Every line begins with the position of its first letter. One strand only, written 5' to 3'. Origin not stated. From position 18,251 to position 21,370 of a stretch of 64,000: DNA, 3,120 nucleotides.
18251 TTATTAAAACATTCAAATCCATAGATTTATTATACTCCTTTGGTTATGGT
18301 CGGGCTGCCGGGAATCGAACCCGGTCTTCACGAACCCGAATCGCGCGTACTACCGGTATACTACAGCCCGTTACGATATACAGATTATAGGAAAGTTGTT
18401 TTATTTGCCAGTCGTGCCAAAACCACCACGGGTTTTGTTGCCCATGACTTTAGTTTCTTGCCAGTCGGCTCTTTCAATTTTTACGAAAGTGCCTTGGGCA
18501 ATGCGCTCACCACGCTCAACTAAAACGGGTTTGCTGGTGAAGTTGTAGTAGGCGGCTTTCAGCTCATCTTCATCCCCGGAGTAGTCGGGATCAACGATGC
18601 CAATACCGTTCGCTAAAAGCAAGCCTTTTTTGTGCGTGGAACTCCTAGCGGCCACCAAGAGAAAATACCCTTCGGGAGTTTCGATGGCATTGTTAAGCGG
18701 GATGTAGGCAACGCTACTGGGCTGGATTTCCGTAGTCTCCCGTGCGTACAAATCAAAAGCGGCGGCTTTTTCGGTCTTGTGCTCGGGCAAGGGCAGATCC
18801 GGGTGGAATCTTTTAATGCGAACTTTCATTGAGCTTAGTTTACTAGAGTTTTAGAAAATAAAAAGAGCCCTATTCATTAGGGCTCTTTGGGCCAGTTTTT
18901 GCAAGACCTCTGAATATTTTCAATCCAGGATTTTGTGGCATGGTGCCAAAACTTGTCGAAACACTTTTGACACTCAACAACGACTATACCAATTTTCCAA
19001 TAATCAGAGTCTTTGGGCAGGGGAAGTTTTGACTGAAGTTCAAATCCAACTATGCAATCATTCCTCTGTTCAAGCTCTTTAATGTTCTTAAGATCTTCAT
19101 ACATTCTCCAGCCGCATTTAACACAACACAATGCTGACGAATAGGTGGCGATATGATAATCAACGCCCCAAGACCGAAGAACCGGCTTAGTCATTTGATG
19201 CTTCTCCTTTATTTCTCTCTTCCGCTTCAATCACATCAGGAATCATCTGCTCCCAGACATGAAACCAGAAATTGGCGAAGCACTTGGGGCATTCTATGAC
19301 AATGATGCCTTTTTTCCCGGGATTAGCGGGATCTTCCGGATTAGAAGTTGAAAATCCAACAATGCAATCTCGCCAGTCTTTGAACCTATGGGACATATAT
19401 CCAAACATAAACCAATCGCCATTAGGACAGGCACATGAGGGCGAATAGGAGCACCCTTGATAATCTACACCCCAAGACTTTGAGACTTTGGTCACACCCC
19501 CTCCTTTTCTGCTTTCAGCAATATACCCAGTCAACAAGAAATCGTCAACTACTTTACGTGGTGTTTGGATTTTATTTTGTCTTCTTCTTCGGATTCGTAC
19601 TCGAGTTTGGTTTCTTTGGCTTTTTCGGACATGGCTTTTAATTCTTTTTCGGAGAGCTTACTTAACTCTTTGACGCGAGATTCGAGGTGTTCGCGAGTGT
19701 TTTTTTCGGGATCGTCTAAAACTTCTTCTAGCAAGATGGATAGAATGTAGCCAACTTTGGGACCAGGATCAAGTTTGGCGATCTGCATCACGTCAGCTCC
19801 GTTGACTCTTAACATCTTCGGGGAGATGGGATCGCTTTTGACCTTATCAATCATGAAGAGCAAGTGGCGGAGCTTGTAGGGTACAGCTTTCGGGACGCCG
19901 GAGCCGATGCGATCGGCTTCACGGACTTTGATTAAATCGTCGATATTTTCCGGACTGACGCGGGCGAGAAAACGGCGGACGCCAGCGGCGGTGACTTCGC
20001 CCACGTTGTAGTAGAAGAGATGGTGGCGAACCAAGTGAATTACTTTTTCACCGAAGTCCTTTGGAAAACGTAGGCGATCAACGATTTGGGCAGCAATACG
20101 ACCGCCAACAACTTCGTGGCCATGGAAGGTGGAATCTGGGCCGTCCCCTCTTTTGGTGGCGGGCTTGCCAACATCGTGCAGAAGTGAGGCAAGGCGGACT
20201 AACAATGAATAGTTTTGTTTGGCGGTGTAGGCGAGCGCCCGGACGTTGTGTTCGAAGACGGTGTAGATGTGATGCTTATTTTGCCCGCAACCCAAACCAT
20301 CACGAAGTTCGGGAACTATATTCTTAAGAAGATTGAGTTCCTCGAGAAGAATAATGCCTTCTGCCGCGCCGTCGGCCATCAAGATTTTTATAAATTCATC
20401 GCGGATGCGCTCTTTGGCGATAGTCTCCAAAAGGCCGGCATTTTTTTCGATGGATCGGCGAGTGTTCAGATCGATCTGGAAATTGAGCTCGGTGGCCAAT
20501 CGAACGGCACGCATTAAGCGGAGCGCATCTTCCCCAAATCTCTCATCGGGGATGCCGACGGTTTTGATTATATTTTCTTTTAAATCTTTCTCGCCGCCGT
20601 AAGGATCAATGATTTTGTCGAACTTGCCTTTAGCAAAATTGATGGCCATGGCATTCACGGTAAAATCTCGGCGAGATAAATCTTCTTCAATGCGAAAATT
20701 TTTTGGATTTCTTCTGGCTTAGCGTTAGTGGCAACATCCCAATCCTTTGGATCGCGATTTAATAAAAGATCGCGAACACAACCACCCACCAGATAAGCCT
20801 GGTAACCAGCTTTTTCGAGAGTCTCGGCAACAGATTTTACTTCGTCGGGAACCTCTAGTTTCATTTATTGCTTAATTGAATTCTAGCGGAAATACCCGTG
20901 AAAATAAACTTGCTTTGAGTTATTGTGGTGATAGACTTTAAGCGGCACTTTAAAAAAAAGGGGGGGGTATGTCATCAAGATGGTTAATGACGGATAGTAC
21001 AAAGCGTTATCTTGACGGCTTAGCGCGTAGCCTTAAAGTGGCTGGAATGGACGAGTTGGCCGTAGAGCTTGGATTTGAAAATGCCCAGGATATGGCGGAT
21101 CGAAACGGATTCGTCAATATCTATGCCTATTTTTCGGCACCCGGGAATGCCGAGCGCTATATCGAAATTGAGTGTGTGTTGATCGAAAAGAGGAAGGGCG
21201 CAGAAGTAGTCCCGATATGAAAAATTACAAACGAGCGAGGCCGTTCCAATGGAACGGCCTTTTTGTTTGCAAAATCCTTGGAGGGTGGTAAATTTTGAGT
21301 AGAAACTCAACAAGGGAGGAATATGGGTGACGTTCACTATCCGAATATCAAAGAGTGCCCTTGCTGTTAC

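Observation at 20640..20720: cca is disrupted: ~45 aa of the nucleotidyltransferase head are missing and a frameshift sits at an A6T4 run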

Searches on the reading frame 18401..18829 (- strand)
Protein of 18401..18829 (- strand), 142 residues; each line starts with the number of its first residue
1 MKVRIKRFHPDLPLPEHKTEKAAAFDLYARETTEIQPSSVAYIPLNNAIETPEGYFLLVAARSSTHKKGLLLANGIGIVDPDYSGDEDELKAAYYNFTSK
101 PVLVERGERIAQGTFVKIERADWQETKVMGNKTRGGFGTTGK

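Call 24: find_encoding_contigs(protein=window:18401-18829:-, flank=10000, max_places=10)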
Protein window:18401-18829:- (142 aa): 2 contigs read that carry it; 1 place shown.
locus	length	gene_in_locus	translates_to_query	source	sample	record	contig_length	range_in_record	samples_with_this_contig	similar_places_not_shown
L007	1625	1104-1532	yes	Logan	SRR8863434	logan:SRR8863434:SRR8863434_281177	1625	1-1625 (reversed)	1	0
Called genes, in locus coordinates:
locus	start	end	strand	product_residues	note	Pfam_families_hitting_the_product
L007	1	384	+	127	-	?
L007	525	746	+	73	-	-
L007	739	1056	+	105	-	-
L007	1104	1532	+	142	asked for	PF22769:DCD, PF00692:dUTPase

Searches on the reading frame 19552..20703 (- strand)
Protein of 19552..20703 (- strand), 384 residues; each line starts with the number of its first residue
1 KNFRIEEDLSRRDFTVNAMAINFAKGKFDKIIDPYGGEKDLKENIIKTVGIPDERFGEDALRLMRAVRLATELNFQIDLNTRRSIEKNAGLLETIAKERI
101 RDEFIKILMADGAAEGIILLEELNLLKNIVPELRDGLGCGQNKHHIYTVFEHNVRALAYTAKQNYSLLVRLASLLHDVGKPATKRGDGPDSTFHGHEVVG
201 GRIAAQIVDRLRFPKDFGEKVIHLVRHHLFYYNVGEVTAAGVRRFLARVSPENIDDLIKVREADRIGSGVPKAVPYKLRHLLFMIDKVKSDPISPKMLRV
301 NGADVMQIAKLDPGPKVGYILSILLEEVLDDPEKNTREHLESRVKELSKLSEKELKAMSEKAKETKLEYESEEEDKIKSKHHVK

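Call 7: search_protein_families(library=pfam, proteins=[window:19552-20703:-], max_evalue=0.01)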
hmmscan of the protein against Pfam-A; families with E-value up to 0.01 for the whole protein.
seq(384 aa): 4 families
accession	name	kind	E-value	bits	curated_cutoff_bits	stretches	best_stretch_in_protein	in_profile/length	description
PF12627.12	PolyA_pol_RNAbd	-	7e-19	67.8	22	1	74-134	1-61/64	Probable RNA and SrmB- binding site of polymerase A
PF01743.26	PolyA_pol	-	6.6e-11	43.1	23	1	4-46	86-125/126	Poly A polymerase head domain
PF01966.28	HD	-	9.1e-10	39.3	22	1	149-264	1-111/116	HD domain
PF13735.12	tRNA_NucTran2_2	-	9.1e-07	29.4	27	1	290-342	94-147/149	tRNA nucleotidyltransferase domain 2 putative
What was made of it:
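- On Class II CCA-adding enzyme (tRNA nucleotidyltransferase, PF01743 head): In the window, Pfam head positions 40-85 are absent (call 7).
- Checked: Pfam PolyA_pol head (PF01743) matches profile positions 1-39 in the N-fragment and 86-125 in the C-fragment, so positions 40-85 are absent (call 7).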

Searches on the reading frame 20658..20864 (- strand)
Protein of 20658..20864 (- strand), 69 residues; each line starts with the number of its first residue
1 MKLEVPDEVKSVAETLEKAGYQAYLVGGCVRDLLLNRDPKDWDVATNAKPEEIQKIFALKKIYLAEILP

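Call 7: search_protein_families(library=pfam, proteins=[window:20658-20864:-], max_evalue=0.01)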
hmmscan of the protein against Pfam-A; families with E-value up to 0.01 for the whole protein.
seq(69 aa): 1 family
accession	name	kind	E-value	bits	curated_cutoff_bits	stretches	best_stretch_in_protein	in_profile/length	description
PF01743.26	PolyA_pol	-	7.4e-14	52.6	23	1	23-61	1-39/126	Poly A polymerase head domain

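Call 14: find_encoding_contigs(protein=window:20658-20864:-, flank=3000, max_places=6)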
Protein seq(69 aa) (69 aa): no gene with exactly this product is on record in the collection.

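Call 16: list_cluster_members(proteins=[P0009, window:20658-20864:-])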
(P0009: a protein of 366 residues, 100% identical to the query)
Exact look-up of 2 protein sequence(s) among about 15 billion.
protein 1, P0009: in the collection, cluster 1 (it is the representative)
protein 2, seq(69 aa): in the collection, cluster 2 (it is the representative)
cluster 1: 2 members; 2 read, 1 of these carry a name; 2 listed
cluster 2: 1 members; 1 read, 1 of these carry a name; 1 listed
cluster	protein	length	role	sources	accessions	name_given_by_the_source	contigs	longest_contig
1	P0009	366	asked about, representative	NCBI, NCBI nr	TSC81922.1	MAG: Uncharacterized protein G01um101420_705 [Parcubacteria group bacterium Gr01-1014_20]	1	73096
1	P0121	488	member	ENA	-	-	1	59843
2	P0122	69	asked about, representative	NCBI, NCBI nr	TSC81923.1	MAG: putative domain HDIG [Parcubacteria group bacterium Gr01-1014_20]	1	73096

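Call 18: find_encoding_contigs(protein=P0121, flank=10000, max_places=6)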
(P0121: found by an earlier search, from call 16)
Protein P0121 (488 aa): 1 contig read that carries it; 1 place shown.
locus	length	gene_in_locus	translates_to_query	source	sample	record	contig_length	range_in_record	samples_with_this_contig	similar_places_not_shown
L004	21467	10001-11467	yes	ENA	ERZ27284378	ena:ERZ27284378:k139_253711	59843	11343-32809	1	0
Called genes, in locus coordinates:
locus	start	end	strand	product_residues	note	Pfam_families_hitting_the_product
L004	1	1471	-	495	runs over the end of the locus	PF01425:Amidase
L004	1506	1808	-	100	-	PF02686:GatC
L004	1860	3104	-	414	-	PF21799:MurD-like_N (faint), PF08245:Mur_ligase_M, PF02875:Mur_ligase_C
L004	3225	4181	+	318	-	PF01936:NYN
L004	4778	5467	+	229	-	-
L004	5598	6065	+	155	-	PF06610:AlaE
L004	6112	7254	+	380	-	PF01409:tRNA-synt_2d, PF03147:FDX-ACB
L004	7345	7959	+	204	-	-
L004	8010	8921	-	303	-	PF00892:EamA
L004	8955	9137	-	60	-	-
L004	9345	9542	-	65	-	-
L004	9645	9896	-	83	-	-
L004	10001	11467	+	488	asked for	PF01743:PolyA_pol, PF12627:PolyA_pol_RNAbd, PF01966:HD, PF13735:tRNA_NucTran2_2 (weak)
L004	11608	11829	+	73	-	-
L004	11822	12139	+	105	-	-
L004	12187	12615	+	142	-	PF22769:DCD, PF00692:dUTPase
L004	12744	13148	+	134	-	PF07884:VKOR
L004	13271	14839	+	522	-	PF01471:PG_binding_1, PF00041:fn3 (faint), PF16655:PhoD_N (faint), PF16656:Pur_ac_phosph_N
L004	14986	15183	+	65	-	PF00313:CSD, PF08206:OB_RNB (faint)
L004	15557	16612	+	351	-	PF00438:S-AdoMet_synt_N, PF02772:S-AdoMet_synt_M, PF02773:S-AdoMet_synt_C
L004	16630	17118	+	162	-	-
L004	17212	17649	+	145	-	PF01980:TrmO_N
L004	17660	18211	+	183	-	-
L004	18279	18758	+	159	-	-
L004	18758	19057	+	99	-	-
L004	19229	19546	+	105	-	PF01741:MscL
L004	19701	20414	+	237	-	PF13462:Thioredoxin_4, PF01323:DSBA, PF13743:Thioredoxin_5 (weak)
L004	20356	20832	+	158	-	PF07884:VKOR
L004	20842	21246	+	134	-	PF01641:SelR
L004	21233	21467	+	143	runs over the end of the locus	-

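Call 39: search_solved_structures(query=P0121, show_alignments=1, max_evalue=1e-20)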
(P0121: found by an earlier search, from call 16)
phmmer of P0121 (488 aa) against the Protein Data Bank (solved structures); distinct sequences matched with E-value up to 1e-20: 13.
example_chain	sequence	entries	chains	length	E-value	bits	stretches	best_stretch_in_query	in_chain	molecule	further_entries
6ibp_A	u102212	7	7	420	2.9e-52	181.3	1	11-225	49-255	CCA-adding enzyme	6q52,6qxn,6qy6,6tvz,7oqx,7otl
7otr_A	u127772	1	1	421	2.9e-52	181.2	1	11-225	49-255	CCA-adding protein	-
1miv_A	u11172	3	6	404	4.4e-48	167.5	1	8-229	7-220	tRNA CCA-adding enzyme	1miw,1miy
3wfo_A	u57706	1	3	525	1.5e-35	126.2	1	12-468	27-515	Poly A polymerase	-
3aqm_A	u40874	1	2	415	2.5e-35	125.4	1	8-237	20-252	Poly(A) polymerase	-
3aqk_A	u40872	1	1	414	1.2e-34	123.1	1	8-237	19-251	Poly(A) polymerase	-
3aql_A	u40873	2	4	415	1.3e-34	123.1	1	8-237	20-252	Poly(A) polymerase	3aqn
3wfp_A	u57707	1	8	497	6.5e-30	107.6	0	12-284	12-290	Poly A polymerase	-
3wfr_E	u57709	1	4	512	7.1e-30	107.4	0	12-284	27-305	Poly A polymerase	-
3wfq_E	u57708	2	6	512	7.5e-30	107.4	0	12-284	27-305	Poly A polymerase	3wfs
4wby_A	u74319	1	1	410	4.5e-24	88.3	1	2-235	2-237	Poly A polymerase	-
1vfg_A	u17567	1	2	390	6.2e-23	84.6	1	14-235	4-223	poly A polymerase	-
4wbz_A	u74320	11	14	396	6.6e-23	84.5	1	14-235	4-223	Poly A polymerase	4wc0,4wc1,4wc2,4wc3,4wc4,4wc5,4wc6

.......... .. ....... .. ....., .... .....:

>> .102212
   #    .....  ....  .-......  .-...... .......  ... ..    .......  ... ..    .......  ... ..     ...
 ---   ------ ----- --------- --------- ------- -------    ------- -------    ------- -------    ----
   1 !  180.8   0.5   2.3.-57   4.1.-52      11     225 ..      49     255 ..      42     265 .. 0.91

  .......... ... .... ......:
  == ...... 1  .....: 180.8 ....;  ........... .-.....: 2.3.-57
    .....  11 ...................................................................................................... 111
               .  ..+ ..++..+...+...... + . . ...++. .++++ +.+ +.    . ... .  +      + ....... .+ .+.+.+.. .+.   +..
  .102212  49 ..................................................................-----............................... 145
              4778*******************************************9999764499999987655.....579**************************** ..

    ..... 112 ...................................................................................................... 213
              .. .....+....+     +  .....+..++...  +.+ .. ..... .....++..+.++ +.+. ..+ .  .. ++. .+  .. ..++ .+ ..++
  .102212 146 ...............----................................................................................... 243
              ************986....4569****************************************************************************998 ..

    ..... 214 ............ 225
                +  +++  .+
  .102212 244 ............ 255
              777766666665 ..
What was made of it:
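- Closest known: Class II CCA-adding tRNA nucleotidyltransferase with a C-terminal HD domain. Same: Its best solved-structure matches are CCA-adding enzymes, with E = 3e-52 over residues 11-225 including the segment missing here (call 39).
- The deleted segment includes the conserved IEVTTFR strand, which aligns to IEVTTFR in the solved CCA enzyme 6ibp (call 39), so the allele would be catalytically dead.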

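Call 43: search_protein_families(library=pfam, proteins=[P0121], max_evalue=0.001)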
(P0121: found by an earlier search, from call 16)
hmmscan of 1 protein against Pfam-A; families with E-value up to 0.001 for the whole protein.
P0121 (488 aa): 4 families
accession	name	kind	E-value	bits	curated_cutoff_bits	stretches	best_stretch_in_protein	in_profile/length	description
PF01743.26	PolyA_pol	-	2.4e-38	131.8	23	1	23-150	1-125/126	Poly A polymerase head domain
PF12627.12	PolyA_pol_RNAbd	-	1.1e-18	67.2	22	1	178-238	1-61/64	Probable RNA and SrmB- binding site of polymerase A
PF01966.28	HD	-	3.2e-10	40.7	22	1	253-368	1-111/116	HD domain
PF13735.12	tRNA_NucTran2_2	-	5.7e-07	30.1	27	1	395-446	95-147/149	tRNA nucleotidyltransferase domain 2 putative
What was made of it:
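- Closest known: Class II CCA-adding tRNA nucleotidyltransferase with a C-terminal HD domain. Same: The restored protein P0121 has a PolyA_pol head (1-125/126), a PolyA_pol_RNAbd neck, an HD domain and a tRNA_NucTran2_2 tail (call 43).
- Its product P0121 covers PolyA_pol 1-125/126 and aligns across the segment to solved CCA-adding enzymes 6ibp and 1miv (calls 39, 43).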

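Call 44: search_protein_families(library=ncbifam, proteins=[P0121], max_evalue=0.001)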
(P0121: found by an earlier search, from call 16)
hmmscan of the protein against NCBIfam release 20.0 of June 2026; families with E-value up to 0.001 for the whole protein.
P0121 (488 aa): 14 families
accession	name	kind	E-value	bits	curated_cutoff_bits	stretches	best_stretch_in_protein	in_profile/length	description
TIGR02692.1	tRNA_CCA_actino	equivalog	4.9e-81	272.7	438.8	1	5-439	12-453/466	CCA tRNA nucleotidyltransferase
NF009814.0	PRK13299.1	equivalog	6.1e-81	272.5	290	1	9-239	9-230/396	CCA tRNA nucleotidyltransferase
TIGR01942.1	pcnB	subfamily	6.8e-57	193.2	305.65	1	10-241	19-245/425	polynucleotide adenylyltransferase PcnB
NF008137.0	PRK10885.1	equivalog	2.2e-42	145.3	451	1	22-388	2-365/409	multifunctional CCA addition/repair protein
NF008634.1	PRK11623.1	equivalog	3.5e-38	131.3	702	1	7-237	47-283/469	polynucleotide adenylyltransferase PcnB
NF009813.0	PRK13298.1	equivalog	1.6e-23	83.3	606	1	22-372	2-352/417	tRNA CCA-pyrophosphorylase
NF009811.0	PRK13296.1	equivalog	1.1e-22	80.4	469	1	23-248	3-219/360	CCA tRNA nucleotidyltransferase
NF041569.1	A-tRNAntase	equivalog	3.3e-20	71.9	1440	1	18-238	477-696/880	A-adding tRNA nucleotidyltransferase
NF009812.0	PRK13297.1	equivalog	1.7e-16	60.3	624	1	13-240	4-222/364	tRNA CCA-pyrophosphorylase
TIGR01693.1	UTase_glnD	equivalog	2.5e-11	42.5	519.4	1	157-334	329-519/850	[protein-PII] uridylyltransferase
NF003467.0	PRK05092.1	equivalog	5.6e-11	40.9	959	1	156-334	402-593/940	[protein-PII] uridylyltransferase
NF002895.0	PRK03381.1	equivalog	5.2e-10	38.1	631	1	167-335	334-498/782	[protein-PII] uridylyltransferase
TIGR00277.1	HDIG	domain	3.7e-07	29.9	27.6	1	270-324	27-77/84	HDIG domain-containing metalloprotein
NF001265.0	PRK00227.1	equivalog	1.3e-05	23.6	799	1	205-333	331-455/693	[protein-PII] uridylyltransferase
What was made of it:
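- On Class II CCA-adding enzyme (tRNA nucleotidyltransferase, PF01743 head): Restored protein: NF009814 272.5 bits vs cut-off 290; TIGR02692 272.7 vs 438.8 (call 44).
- Closest known: Class II CCA-adding tRNA nucleotidyltransferase with a C-terminal HD domain. Different: NCBIfam equivalog models for CCA transferase are matched below their curated cut-offs (272.5 vs 290; 272.7 vs 438.8; call 44).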

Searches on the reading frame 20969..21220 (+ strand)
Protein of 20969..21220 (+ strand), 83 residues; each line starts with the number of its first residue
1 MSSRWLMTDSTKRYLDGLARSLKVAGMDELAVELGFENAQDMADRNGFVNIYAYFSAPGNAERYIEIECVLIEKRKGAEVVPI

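Call 23: find_encoding_contigs(protein=window:20969-21220:+, flank=10000, max_places=10)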
Protein window:20969-21220:+ (83 aa): 2 contigs read that carry it; 1 place shown.
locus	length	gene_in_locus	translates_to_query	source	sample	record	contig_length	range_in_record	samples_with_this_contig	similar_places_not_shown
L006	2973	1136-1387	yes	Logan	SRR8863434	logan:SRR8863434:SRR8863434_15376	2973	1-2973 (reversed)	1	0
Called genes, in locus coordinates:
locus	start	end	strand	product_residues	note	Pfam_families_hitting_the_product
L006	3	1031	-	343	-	?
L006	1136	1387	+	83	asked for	-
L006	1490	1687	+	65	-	-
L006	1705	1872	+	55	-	-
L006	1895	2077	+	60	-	-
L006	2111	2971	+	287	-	?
